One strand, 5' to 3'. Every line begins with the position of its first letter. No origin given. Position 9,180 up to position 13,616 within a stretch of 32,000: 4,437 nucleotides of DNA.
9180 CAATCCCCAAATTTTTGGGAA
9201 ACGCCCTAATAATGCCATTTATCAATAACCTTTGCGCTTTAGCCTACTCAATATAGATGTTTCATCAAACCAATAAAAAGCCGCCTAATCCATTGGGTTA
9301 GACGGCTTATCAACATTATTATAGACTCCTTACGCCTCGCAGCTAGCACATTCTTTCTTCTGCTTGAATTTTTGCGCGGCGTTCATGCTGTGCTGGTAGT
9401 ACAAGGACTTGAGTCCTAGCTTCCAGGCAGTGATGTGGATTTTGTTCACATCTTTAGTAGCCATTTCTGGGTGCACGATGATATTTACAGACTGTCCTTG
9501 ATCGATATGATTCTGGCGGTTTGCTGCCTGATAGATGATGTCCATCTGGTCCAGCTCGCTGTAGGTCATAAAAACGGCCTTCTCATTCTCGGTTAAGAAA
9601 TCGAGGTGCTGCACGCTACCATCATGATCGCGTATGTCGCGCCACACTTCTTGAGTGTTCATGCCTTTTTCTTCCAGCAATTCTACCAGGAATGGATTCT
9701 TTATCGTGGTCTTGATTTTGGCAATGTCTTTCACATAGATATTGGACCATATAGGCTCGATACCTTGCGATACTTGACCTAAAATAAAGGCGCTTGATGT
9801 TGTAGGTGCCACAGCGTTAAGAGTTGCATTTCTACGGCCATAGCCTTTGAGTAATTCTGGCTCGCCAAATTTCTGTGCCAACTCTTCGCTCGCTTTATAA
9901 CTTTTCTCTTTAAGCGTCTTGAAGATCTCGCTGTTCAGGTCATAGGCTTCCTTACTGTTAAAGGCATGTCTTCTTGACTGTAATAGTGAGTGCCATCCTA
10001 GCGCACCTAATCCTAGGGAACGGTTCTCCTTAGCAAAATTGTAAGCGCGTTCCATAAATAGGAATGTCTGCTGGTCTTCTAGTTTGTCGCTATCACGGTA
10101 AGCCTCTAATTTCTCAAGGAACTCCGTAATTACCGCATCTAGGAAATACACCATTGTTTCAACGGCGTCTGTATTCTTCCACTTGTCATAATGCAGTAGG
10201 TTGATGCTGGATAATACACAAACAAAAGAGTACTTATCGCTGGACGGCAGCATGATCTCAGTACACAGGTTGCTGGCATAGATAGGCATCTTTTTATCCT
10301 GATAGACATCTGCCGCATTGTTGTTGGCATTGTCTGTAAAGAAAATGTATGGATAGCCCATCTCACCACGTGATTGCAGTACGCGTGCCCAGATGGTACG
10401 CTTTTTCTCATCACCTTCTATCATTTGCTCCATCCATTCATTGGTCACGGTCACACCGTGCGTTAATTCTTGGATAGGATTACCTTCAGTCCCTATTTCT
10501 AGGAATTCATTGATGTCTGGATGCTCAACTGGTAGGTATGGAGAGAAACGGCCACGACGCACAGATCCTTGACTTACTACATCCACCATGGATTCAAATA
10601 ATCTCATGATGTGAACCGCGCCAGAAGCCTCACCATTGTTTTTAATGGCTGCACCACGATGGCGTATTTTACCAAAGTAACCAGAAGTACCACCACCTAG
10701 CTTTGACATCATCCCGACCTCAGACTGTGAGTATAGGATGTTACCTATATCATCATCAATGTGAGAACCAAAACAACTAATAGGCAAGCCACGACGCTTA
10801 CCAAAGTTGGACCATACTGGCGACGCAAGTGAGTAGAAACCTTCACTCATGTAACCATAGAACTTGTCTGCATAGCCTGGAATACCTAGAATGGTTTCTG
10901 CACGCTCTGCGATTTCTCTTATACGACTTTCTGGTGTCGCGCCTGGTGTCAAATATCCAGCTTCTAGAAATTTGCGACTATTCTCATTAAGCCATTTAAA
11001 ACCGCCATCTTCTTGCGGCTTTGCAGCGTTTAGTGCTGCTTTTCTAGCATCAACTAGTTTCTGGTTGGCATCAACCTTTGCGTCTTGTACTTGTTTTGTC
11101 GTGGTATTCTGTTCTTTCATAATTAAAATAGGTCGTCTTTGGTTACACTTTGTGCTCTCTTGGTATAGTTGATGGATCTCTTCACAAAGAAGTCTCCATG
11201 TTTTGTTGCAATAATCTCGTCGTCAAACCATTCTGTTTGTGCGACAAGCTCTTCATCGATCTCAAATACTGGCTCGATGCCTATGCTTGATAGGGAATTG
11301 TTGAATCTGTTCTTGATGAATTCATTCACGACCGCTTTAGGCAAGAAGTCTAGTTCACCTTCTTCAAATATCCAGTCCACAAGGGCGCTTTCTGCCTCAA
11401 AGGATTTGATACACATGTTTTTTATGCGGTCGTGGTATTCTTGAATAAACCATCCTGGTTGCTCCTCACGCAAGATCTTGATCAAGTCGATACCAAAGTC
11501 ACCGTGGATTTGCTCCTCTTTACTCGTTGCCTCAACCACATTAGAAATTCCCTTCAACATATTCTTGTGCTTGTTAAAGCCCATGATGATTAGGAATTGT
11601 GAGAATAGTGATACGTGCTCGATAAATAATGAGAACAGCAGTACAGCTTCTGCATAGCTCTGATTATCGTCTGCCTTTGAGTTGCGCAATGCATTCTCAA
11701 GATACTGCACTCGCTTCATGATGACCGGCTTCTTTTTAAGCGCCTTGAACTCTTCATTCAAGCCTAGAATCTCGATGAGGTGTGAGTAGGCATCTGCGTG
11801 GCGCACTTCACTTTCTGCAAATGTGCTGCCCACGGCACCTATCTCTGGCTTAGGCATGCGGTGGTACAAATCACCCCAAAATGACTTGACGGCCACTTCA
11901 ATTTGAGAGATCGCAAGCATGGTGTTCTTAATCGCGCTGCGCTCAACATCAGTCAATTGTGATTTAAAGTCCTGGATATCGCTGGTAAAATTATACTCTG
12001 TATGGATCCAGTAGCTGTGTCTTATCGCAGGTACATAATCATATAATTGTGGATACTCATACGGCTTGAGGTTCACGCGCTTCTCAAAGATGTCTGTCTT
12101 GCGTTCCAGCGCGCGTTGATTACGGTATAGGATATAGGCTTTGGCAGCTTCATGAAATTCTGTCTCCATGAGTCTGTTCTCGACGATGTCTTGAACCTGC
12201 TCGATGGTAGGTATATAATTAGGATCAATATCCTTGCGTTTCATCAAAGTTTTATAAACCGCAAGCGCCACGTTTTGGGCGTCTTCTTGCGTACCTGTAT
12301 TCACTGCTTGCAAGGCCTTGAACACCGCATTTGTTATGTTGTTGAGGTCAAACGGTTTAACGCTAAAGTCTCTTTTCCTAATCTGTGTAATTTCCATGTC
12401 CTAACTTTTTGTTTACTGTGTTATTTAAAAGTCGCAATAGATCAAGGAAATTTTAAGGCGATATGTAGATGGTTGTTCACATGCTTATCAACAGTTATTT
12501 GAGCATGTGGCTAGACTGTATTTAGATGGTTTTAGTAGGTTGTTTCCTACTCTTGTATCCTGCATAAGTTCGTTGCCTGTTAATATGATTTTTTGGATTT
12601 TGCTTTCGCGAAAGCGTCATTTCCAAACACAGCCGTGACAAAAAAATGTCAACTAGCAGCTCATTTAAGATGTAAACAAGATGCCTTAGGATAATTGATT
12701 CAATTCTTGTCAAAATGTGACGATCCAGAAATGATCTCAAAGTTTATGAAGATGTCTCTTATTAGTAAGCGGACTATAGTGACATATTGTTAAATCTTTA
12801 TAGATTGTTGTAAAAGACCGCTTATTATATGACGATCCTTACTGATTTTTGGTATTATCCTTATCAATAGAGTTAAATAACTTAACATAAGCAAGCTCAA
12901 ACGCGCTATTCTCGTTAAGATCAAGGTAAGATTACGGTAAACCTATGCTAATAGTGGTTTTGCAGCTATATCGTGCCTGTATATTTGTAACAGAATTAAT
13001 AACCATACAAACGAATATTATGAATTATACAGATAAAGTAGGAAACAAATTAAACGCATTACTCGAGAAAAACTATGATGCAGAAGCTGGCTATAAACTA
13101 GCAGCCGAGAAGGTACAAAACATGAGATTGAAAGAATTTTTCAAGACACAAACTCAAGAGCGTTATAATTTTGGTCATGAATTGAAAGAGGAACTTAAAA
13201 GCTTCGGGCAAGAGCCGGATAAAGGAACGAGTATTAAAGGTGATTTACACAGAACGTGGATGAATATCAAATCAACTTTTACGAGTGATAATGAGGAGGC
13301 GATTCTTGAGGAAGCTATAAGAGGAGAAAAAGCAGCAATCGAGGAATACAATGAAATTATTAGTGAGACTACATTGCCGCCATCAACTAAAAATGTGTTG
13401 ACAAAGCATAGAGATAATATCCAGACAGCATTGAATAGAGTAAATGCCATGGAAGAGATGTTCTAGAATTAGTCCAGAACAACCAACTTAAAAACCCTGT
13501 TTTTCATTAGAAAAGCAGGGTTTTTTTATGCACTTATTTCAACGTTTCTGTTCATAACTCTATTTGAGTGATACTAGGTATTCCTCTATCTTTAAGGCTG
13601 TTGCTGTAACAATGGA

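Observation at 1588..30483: Perfect palindrome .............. occurs seven times in 32 kb, in both intergenic and coding DNA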

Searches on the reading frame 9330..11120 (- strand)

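Call 6: search_protein_families(library=pfam, proteins=[window:9330-11120:-])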
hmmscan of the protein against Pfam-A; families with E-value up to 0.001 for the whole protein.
window:9330-11120:- (596 aa): 2 families
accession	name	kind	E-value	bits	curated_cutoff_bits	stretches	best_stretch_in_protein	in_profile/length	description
PF02867.20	Ribonuc_red_lgC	-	7.7e-97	325.5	23.9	3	424-575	373-522/523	Ribonucleotide reductase, barrel domain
PF00317.26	Ribonuc_red_lgN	-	3.1e-06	27.6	28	1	44-111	3-77/77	Ribonucleotide reductase, all-alpha domain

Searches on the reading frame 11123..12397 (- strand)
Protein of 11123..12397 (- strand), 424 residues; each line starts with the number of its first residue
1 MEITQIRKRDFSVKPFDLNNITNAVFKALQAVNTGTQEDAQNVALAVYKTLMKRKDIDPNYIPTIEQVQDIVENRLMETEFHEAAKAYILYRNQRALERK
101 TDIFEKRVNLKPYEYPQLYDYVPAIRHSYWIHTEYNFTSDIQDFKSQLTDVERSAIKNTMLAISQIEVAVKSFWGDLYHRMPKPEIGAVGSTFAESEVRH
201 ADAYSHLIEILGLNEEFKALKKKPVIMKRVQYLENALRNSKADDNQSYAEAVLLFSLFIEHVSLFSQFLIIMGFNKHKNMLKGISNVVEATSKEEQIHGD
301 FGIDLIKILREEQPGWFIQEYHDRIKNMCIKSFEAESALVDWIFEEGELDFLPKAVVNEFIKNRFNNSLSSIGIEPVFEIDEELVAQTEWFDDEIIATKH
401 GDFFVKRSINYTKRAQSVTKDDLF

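Call 6: search_protein_families(library=pfam, proteins=[window:11123-12397:-])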
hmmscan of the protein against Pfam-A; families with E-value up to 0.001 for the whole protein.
window:11123-12397:- (424 aa): 2 families
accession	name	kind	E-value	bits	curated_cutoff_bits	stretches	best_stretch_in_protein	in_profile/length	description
PF00268.27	Ribonuc_red_sm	-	3.8e-61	207.4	33.6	1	107-381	1-277/281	Ribonucleotide reductase, small chain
PF03477.21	ATP-cone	-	1.6e-20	73.9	25.8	1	5-96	2-87/88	ATP cone domain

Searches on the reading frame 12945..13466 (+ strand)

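Call 6: search_protein_families(library=pfam, proteins=[window:12945-13466:+])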
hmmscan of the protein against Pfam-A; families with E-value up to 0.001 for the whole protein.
window:12945-13466:+ (173 aa): 2 families
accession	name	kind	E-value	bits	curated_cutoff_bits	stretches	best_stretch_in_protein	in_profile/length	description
PF09537.16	DUF2383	-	4.3e-39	133.5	30.8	1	32-140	2-110/111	Domain of unknown function (DUF2383)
PF00210.30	Ferritin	-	0.00011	22.6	24.5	1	35-142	3-106/142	Ferritin-like domain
